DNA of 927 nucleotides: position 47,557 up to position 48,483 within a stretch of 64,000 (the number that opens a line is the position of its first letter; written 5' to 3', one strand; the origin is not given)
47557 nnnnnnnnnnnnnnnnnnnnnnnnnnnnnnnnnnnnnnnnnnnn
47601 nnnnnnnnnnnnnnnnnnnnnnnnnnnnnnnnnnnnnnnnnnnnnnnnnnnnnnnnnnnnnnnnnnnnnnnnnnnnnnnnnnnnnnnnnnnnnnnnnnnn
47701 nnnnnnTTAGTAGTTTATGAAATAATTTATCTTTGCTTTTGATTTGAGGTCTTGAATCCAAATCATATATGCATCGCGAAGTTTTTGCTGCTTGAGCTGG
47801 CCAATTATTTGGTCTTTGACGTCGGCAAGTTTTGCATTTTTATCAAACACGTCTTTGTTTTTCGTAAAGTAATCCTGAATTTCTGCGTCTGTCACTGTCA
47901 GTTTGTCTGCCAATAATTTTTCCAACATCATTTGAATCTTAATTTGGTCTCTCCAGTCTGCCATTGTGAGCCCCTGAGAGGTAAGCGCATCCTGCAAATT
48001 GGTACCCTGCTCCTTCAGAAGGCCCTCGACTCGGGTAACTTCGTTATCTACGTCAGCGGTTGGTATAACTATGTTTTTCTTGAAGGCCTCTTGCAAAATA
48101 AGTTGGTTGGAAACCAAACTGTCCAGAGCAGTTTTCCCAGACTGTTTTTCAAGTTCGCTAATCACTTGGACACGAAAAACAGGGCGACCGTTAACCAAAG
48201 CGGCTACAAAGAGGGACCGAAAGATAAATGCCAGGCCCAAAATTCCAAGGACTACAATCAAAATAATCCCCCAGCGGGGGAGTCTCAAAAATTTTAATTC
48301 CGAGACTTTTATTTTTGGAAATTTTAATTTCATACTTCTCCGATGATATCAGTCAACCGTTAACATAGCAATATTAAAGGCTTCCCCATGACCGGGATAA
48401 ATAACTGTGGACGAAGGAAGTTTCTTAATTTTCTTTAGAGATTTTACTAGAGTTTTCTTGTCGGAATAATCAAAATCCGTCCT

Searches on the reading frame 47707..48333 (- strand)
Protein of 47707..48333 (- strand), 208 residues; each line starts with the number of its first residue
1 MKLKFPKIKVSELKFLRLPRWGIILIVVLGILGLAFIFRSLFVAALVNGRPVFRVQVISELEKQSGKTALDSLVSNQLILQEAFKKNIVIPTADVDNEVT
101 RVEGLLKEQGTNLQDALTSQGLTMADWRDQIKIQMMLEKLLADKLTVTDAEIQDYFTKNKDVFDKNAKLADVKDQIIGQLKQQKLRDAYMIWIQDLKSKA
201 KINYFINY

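Call 12: search_protein_families(library=pfam, proteins=[window:47707-48333:-], max_evalue=0.01)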
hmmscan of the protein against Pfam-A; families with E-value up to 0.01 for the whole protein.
window:47707-48333:- (208 aa): 3 families
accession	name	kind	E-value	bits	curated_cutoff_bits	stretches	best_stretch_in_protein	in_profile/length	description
PF13624.11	SurA_N_3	-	2.7e-08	34.2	27.2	1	63-140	81-161/162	SurA-like N-terminal domain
PF09312.16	SurA_N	-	0.00013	22.5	30.8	1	68-139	45-116/118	SurA N-terminal domain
PF13145.12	Rotamase_2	-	0.0082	17.4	27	1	147-202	1-60/121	PPIC-type PPIASE domain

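Call 13: find_homologous_proteins(query=window:47707-48333:-, max_evalue=1e-10)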
Query window:47707-48333:- (208 aa): 139 proteins with E <= 1e-10 among 467 candidates; the best 120 are listed.
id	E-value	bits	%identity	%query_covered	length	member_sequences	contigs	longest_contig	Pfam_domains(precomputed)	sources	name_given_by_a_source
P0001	5.2e-126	436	100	100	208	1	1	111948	PF13624.12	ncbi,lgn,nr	ncbi:SurA N-terminal domain-containing protein [Patescibacteria group bacterium]|nr:SurA N-terminal 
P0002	6.6e-94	331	74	100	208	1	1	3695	PF13624.12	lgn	-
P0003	2.8e-92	326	77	94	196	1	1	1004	PF13624.12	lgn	-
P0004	1.6e-88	313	71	99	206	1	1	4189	PF13624.12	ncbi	-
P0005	2.4e-85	303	72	94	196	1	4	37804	PF13624.12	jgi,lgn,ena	-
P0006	1.5e-80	287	69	94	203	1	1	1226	PF13624.12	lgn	-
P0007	9.1e-53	197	55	84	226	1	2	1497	PF13624.12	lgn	-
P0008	1.4e-52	196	50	83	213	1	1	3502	PF13624.12,PF13623.12,PF09312.17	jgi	jgi:foldase protein PrsA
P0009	1.3e-51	193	51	85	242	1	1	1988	PF13624.12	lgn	-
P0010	2.7e-51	192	53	93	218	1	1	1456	PF13624.12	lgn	-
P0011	2.7e-51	192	49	93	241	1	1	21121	PF13624.12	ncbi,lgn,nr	ncbi:MAG: SurA N-terminal domain-containing protein [Actinobacteria bacterium]|nr:SurA N-terminal do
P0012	3.9e-51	191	52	93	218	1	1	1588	PF13624.12,PF09312.17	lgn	-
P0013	2.8e-50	189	53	91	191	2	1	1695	PF13624.12,PF09312.17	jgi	jgi:parvulin-like peptidyl-prolyl isomerase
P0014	1.1e-49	187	49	85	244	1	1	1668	PF13624.12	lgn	-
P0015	1.6e-49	186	50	98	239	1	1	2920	PF13624.12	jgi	jgi:parvulin-like peptidyl-prolyl isomerase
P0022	1.0e-48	184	49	93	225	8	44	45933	PF13624.12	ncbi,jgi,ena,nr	ncbi:MAG: hypothetical protein A3C22_02440 [Candidatus Levybacteria bacterium RIFCSPHIGHO2_02_FULL_3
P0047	3.1e-46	176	47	99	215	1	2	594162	PF13624.12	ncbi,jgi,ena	-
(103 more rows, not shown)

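Call 14: find_encoding_contigs(protein=P0005, flank=3000, max_places=4)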
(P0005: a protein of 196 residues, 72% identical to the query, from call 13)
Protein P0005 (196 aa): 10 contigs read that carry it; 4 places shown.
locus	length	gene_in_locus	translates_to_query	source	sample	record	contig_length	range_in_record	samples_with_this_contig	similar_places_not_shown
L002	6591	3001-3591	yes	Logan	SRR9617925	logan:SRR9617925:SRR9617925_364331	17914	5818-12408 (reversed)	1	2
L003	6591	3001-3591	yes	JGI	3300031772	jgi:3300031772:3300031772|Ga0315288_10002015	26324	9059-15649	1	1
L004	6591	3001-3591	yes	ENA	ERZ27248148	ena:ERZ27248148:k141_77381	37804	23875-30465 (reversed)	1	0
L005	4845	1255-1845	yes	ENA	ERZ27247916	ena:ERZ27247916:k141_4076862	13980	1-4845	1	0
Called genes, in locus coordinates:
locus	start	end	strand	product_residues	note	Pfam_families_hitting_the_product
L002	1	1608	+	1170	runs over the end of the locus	PF02811:PHP, PF07733:DNA_pol3_alpha, PF17657:DNA_pol3_finger, PF14579:HHH_6, PF01336:tRNA_anti-codon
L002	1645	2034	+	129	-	-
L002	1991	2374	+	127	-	PF08378:NERD (weak), PF02021:UPF0102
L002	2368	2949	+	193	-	PF00753:Lactamase_B, PF19583:ODP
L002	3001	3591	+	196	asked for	PF13624:SurA_N_3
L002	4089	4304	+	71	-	PF18893:DUF5652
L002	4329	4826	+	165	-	PF02075:RuvC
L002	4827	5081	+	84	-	-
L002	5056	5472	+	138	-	PF18894:PhageMetallopep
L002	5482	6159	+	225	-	PF21694:DNA_pol3_delta_C (weak)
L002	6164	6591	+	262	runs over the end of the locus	PF05116:S6PP, PF08282:Hydrolase_3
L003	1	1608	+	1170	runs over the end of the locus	PF02811:PHP, PF07733:DNA_pol3_alpha, PF17657:DNA_pol3_finger, PF14579:HHH_6, PF01336:tRNA_anti-codon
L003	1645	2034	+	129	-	-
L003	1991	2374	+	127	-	PF08378:NERD (weak), PF02021:UPF0102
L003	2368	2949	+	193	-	PF00753:Lactamase_B, PF19583:ODP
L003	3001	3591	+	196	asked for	PF13624:SurA_N_3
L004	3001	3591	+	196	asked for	PF13624:SurA_N_3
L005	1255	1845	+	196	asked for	PF13624:SurA_N_3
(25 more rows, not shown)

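Call 15: find_encoding_contigs(protein=P0002, flank=3000, max_places=2)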
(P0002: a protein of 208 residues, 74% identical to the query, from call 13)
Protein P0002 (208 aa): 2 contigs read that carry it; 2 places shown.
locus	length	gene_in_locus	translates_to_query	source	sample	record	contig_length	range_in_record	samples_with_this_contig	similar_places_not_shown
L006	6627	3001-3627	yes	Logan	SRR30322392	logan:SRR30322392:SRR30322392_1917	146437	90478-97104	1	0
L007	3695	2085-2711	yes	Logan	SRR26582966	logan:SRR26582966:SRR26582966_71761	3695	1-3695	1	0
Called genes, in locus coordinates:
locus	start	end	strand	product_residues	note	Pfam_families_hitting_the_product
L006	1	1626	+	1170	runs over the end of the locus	PF02811:PHP, PF07733:DNA_pol3_alpha, PF17657:DNA_pol3_finger, PF14579:HHH_6, PF01336:tRNA_anti-codon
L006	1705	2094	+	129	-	PF01245:Ribosomal_L19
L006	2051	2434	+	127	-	PF02021:UPF0102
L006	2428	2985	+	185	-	PF00753:Lactamase_B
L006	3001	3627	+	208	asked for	PF13624:SurA_N_3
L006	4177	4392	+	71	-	PF18893:DUF5652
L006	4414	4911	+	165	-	PF02075:RuvC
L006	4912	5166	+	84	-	-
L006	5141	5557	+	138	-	PF18894:PhageMetallopep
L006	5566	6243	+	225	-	PF21694:DNA_pol3_delta_C (faint)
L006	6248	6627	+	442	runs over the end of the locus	PF02878:PGM_PMM_I, PF02879:PGM_PMM_II, PF02880:PGM_PMM_III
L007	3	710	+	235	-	?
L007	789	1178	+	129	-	PF01245:Ribosomal_L19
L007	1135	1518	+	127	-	PF02021:UPF0102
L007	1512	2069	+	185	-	PF00753:Lactamase_B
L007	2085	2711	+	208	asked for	PF13624:SurA_N_3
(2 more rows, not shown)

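Call 16: find_encoding_contigs(protein=P0004, flank=3000, max_places=2)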
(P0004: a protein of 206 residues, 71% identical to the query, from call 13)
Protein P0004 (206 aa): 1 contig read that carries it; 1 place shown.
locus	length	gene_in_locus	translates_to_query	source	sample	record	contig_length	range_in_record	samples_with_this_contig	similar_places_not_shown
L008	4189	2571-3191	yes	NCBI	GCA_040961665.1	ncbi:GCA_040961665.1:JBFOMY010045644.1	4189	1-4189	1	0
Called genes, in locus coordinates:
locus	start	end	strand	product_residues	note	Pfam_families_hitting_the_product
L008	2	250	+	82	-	?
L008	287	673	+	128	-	PF01245:Ribosomal_L19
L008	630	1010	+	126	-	PF08378:NERD (weak), PF02021:UPF0102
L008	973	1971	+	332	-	PF04542:Sigma70_r2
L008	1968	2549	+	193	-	PF00753:Lactamase_B, PF19583:ODP (weak)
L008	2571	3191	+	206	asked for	PF13624:SurA_N_3 (weak)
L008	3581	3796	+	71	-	PF18893:DUF5652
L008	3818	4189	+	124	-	?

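Call 20: find_encoding_contigs(protein=P0022, flank=3000, max_places=2)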
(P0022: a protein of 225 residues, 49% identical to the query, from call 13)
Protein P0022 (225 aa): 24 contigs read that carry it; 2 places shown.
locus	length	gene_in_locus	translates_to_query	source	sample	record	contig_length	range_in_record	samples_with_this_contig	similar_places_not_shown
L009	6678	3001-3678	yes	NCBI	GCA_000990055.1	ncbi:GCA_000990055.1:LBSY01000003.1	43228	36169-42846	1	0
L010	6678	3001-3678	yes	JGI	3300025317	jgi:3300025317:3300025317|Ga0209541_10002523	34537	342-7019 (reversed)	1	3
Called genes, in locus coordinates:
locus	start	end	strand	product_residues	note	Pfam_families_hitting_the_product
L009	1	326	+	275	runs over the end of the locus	PF13489:Methyltransf_23 (weak), PF01209:Ubie_methyltran (weak), PF13649:Methyltransf_25 (weak), PF13847:Methyltransf_31 (weak)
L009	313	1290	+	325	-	PF10509:GalKase_gal_bdg (faint), PF00288:GHMP_kinases_N, PF08544:GHMP_kinases_C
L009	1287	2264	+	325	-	PF22700:MVD-like_N, PF00288:GHMP_kinases_N, PF18376:MDD_C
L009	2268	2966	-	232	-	PF01255:Prenyltransf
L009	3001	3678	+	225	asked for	PF13624:SurA_N_3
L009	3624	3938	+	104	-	PF03083:MtN3_slv (weak)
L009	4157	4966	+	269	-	PF00154:RecA_N, PF08423:Rad51, PF06745:ATPase (weak), PF27531:MT3502_N (faint)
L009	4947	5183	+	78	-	PF21096:RecA_C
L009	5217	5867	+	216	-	PF10026:DUF2268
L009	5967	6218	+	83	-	PF15970:HicB-like_2 (faint), PF15919:HicB_lk_antitox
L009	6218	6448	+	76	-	PF07927:HicA_toxin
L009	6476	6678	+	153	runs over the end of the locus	PF21982:RecX_HTH1, PF02631:RecX_HTH2, PF21981:RecX_HTH3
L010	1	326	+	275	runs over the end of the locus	PF13489:Methyltransf_23 (weak), PF01209:Ubie_methyltran (weak), PF13649:Methyltransf_25 (weak), PF13847:Methyltransf_31 (weak)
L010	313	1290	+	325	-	PF10509:GalKase_gal_bdg (faint), PF00288:GHMP_kinases_N, PF08544:GHMP_kinases_C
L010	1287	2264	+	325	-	PF22700:MVD-like_N, PF00288:GHMP_kinases_N, PF18376:MDD_C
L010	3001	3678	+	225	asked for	PF13624:SurA_N_3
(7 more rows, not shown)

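Call 21: find_encoding_contigs(protein=P0047, flank=3000, max_places=1)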
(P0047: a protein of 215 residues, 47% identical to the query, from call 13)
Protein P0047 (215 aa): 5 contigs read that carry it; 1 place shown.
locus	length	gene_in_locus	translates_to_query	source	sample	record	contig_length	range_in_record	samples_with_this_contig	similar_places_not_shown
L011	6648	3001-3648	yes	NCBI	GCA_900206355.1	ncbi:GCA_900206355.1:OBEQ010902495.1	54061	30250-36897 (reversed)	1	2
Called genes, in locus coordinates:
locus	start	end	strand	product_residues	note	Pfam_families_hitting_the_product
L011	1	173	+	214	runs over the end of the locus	-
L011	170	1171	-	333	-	PF02401:LYTB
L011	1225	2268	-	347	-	PF00348:polyprenyl_synt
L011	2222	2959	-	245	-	PF01255:Prenyltransf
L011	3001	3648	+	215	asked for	PF13624:SurA_N_3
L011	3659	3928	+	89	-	PF03083:MtN3_slv (weak)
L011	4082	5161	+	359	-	PF00154:RecA_N, PF08423:Rad51, PF06745:ATPase (weak), PF21096:RecA_C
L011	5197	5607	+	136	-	-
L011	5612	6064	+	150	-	PF21982:RecX_HTH1, PF02631:RecX_HTH2, PF21981:RecX_HTH3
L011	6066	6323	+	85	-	PF01541:GIY-YIG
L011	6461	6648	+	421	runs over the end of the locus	PF12072:RNase_Y_N, PF00013:KH_1 (weak), PF01966:HD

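Call 22: find_encoding_contigs(protein=P0011, flank=3000, max_places=1)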
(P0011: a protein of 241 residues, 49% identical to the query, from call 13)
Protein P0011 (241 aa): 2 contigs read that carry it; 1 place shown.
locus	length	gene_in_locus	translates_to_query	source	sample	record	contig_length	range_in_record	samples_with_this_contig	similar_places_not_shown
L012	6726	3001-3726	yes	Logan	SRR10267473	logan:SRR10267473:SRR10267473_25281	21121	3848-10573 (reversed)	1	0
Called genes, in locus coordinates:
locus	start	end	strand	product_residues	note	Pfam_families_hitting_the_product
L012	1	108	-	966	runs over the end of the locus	PF00005:ABC_tran (faint), PF02463:SMC_N (faint), PF03193:RsgA_GTPase (faint), PF13175:AAA_15 (faint), PF13191:AAA_16 (faint), PF17760:UvrA_inter, PF17755:UvrA_DNA-bind, PF20720:nSTAND3 (weak), +3 more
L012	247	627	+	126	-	-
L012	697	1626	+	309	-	-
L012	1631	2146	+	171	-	-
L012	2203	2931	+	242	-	PF01569:PAP2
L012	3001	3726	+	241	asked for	PF13624:SurA_N_3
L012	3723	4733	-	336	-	PF00224:PK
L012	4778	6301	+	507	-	PF09852:DUF2079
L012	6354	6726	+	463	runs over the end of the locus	PF00106:adh_short, PF13561:adh_short_C2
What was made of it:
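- Tried and rejected: The locus is rearranged there (calls 20-22).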
